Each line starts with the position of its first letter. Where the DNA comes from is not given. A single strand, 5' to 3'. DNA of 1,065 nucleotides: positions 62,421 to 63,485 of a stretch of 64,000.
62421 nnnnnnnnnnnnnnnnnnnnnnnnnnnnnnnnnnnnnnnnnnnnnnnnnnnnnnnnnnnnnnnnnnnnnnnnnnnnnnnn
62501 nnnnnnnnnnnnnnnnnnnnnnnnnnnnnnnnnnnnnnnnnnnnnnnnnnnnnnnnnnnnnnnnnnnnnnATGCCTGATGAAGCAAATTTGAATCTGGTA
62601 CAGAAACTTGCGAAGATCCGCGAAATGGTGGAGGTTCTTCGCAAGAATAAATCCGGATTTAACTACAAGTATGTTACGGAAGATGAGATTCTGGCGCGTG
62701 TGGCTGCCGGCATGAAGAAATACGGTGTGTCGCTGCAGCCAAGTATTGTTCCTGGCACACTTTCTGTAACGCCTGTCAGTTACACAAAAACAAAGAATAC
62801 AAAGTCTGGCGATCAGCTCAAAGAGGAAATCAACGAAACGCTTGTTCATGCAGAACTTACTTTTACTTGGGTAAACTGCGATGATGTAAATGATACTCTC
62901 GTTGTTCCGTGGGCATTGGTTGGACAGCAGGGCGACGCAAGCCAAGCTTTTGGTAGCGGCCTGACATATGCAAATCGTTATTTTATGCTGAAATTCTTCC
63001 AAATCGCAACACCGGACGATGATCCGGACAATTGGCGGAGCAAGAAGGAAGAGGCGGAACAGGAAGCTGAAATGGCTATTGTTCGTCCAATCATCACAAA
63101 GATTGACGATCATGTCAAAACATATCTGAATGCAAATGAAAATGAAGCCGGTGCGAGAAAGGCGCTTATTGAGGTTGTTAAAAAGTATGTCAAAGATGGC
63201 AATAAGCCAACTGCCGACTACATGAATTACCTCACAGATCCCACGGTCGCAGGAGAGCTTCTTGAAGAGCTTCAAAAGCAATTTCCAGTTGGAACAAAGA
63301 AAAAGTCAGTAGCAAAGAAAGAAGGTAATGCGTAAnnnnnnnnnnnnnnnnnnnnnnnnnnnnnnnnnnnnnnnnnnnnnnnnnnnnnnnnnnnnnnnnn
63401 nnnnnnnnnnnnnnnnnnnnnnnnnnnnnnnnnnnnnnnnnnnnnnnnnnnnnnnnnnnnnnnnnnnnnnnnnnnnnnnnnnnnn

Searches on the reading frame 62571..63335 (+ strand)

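Call 46: search_protein_families(library=pfam, proteins=[window:62571-63335:+], max_evalue=0.001)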
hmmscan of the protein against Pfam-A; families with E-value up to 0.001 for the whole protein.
window:62571-63335:+ (254 aa): 1 family
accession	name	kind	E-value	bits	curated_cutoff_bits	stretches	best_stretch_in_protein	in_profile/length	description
PF04404.17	ERF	-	2.4e-17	63.7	25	1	11-164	3-138/153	ERF superfamily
